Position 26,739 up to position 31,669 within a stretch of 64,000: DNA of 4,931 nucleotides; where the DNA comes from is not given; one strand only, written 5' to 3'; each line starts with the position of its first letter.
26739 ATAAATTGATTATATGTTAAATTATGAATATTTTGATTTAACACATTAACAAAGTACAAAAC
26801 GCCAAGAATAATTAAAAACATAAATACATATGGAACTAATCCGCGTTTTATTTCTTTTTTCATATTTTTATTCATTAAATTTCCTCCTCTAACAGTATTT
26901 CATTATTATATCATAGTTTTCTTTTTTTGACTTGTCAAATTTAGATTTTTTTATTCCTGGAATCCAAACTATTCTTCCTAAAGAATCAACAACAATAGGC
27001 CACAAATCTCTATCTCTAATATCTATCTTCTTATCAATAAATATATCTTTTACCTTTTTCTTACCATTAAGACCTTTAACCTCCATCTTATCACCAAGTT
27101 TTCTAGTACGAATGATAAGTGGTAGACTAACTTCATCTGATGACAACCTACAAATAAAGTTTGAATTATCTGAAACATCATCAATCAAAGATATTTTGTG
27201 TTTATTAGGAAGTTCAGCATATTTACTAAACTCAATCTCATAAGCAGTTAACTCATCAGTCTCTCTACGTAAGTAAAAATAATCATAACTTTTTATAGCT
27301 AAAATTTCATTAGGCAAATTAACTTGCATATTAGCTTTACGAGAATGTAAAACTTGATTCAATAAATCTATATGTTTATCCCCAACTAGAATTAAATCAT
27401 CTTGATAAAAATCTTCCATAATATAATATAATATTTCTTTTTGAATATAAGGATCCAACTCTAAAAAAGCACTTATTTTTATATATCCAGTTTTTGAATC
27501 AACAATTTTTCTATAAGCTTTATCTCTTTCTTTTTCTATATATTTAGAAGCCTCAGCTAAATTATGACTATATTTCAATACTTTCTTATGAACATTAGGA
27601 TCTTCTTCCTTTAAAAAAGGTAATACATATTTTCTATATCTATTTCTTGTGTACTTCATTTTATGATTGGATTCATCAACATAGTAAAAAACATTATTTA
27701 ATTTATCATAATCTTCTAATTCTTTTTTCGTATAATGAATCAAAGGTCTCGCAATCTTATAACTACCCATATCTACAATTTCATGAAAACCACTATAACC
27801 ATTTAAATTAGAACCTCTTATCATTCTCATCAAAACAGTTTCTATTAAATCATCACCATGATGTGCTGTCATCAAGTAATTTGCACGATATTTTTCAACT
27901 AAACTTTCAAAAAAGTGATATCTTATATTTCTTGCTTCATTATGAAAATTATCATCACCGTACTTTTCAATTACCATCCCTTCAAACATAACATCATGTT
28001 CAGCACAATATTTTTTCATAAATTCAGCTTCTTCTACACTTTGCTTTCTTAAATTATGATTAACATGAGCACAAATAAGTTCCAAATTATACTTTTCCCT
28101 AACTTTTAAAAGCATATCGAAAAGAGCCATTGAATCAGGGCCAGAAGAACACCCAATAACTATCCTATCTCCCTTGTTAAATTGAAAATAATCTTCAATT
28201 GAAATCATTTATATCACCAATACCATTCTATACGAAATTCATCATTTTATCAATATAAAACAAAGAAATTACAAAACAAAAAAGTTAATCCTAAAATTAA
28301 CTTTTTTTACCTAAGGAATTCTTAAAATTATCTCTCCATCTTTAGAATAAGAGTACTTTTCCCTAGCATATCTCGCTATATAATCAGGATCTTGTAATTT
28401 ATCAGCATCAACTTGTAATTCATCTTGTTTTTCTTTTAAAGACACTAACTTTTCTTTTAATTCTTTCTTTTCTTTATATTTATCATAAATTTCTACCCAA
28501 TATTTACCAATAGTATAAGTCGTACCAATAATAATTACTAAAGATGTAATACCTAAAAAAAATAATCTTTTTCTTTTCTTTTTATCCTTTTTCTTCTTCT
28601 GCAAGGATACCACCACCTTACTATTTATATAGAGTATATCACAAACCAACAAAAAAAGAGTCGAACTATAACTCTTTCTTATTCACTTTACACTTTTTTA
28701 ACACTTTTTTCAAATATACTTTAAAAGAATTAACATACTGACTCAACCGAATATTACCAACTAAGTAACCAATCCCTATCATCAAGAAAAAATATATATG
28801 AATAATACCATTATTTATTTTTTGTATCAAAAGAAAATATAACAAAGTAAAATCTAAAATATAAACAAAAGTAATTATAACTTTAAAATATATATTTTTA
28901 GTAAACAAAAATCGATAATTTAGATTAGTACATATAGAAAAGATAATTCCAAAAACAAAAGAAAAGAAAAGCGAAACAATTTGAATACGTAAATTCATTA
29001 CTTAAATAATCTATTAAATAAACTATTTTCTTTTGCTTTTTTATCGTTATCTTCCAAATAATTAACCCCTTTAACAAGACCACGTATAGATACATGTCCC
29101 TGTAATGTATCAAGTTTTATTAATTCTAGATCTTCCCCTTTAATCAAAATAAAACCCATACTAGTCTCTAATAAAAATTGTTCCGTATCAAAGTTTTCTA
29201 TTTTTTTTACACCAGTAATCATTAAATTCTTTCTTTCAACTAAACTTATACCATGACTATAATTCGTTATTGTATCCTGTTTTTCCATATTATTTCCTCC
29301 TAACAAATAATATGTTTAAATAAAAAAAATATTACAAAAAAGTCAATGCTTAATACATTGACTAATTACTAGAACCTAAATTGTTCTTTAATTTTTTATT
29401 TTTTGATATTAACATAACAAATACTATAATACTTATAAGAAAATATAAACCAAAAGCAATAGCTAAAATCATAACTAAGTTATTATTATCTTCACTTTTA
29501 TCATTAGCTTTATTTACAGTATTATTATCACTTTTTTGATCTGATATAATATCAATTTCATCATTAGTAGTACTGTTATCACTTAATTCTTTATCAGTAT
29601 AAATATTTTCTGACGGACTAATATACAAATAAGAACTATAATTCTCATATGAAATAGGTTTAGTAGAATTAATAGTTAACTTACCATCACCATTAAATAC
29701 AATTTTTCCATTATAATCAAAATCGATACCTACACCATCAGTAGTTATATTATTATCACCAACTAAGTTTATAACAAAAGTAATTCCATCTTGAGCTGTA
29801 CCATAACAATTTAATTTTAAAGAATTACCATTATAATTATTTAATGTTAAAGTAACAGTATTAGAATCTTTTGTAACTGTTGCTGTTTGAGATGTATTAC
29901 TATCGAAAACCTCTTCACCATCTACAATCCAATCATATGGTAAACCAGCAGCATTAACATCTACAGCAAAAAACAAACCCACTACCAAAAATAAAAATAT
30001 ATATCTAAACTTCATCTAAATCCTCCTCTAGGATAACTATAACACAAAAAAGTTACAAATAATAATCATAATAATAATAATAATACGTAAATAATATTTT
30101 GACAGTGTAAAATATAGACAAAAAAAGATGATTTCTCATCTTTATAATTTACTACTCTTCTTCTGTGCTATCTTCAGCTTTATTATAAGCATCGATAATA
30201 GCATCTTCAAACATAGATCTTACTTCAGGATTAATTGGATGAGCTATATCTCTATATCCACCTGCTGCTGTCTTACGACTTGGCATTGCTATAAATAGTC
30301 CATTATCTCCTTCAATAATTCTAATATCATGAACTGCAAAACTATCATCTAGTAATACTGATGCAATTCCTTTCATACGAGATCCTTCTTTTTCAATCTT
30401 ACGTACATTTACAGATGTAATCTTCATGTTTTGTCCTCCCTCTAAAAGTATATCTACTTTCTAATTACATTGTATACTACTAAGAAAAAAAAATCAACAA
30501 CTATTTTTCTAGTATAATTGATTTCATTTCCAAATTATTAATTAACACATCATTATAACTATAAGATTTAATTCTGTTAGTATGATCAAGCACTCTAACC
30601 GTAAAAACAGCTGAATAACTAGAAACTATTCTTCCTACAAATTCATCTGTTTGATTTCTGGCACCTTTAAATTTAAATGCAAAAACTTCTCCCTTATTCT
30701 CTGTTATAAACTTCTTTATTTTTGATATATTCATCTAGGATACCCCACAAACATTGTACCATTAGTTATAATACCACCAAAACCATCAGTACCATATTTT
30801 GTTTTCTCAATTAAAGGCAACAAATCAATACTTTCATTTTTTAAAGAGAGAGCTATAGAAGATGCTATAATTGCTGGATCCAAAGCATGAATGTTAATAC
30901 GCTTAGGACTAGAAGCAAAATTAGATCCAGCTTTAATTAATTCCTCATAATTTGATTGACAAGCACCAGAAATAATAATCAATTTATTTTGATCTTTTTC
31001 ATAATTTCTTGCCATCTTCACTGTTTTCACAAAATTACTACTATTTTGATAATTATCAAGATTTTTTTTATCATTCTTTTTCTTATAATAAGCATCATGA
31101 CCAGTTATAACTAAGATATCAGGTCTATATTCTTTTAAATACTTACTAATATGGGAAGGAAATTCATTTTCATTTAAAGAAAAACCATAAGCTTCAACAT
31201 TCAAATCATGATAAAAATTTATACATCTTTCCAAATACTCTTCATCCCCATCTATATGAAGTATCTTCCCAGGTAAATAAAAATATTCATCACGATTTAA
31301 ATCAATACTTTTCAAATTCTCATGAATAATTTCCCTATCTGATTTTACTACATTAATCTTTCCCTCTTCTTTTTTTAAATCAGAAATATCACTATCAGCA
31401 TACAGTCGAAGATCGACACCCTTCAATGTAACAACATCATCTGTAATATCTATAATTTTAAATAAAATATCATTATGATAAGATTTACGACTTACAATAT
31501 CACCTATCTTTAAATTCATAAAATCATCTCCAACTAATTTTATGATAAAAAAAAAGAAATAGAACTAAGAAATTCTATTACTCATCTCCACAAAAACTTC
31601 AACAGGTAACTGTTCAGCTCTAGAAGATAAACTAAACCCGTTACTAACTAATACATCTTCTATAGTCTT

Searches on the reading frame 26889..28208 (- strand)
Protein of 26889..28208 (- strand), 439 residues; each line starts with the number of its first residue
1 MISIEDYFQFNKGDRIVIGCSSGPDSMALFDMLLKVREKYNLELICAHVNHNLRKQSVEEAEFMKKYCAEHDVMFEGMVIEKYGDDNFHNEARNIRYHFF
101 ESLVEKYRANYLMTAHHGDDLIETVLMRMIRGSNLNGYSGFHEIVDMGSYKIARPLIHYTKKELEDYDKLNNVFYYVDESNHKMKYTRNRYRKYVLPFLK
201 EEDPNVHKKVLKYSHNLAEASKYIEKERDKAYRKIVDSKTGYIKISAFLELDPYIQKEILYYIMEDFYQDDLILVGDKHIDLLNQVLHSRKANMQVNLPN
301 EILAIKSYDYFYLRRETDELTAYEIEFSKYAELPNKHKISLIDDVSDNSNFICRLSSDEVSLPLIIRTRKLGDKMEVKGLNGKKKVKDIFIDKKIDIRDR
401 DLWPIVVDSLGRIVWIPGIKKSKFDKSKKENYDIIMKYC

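Call 46: search_protein_families(library=ncbifam, proteins=[window:26889-28208:-], max_evalue=0.00001)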
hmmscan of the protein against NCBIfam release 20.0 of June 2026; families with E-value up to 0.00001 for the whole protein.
window:26889-28208:- (439 aa): 4 families
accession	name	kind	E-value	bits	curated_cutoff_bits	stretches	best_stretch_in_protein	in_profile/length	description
TIGR02432.1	lysidine_TilS_N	equivalog_domain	4.3e-56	189.8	93.6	1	15-197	1-189/189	tRNA lysidine(34) synthetase TilS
NF007942.0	PRK10660.1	equivalog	3.6e-29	101.8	606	1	9-253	13-256/439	tRNA lysidine(34) synthetase TilS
TIGR02433.1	lysidine_TilS_C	equivalog_domain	2.7e-14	52.3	20.2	1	364-408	1-45/47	tRNA lysidine(34) synthetase TilS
NF007972.0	PRK10696.1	equivalog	7.3e-13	48.4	272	1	3-172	31-206/295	tRNA 2-thiocytidine(32) synthetase TtcA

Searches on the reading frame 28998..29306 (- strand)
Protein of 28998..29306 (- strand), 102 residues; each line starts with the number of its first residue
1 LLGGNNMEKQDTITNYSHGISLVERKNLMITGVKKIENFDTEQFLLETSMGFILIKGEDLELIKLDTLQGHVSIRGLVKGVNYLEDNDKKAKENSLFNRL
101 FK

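Call 46: search_protein_families(library=ncbifam, proteins=[window:28998-29306:-], max_evalue=0.00001)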
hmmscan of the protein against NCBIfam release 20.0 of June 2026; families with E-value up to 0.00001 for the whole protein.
window:28998-29306:- (102 aa): 1 family
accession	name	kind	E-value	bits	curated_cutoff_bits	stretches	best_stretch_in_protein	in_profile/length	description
TIGR02892.1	spore_yabP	equivalog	1.3e-26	92.4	75.4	1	18-102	1-85/85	sporulation protein YabP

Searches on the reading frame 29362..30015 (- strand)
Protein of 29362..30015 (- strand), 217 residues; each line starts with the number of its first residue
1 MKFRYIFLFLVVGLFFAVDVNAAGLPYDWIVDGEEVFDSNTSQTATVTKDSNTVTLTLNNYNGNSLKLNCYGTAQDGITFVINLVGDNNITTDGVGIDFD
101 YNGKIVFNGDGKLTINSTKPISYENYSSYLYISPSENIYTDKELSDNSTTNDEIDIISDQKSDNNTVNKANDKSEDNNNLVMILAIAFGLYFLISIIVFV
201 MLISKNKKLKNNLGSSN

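Call 46: search_protein_families(library=ncbifam, proteins=[window:29362-30015:-], max_evalue=0.00001)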
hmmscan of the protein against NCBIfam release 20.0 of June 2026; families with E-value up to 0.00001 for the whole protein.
window:29362-30015:- (217 aa): 0 families

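Call 86: search_protein_families(library=pfam, proteins=[window:29362-30015:-], max_evalue=0.01)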
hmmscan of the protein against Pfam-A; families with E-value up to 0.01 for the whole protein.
window:29362-30015:- (217 aa): 2 families
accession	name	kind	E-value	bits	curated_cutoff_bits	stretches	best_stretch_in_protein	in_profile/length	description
PF09716.15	ETRAMP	-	0.0058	17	29.1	0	160-208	30-81/81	Malarial early transcribed membrane protein (ETRAMP)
PF06024.17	Orf78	-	0.0064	17.2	29.4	0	146-210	30-94/101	Orf78 (ac78)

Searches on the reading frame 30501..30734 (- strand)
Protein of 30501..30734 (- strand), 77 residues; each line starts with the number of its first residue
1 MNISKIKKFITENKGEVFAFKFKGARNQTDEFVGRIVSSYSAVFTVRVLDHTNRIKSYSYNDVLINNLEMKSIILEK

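Call 46: search_protein_families(library=ncbifam, proteins=[window:30501-30734:-], max_evalue=0.00001)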
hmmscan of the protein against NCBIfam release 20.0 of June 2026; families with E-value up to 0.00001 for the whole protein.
window:30501-30734:- (77 aa): 1 family
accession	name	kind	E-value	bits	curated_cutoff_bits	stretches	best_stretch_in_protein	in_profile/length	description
NF046033.1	BflmStimVeg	equivalog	8.1e-08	32.3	135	1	3-71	5-75/86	biofilm formation stimulator Veg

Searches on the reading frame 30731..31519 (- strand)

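Call 46: search_protein_families(library=ncbifam, proteins=[window:30731-31519:-], max_evalue=0.00001)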
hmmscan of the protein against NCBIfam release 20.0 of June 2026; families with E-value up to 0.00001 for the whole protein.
window:30731-31519:- (262 aa): 1 family
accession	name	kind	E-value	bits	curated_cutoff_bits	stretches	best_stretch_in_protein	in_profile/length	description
TIGR02855.1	spore_yabG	equivalog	1.3e-87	293.7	270.4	2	72-261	93-282/283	sporulation peptidase YabG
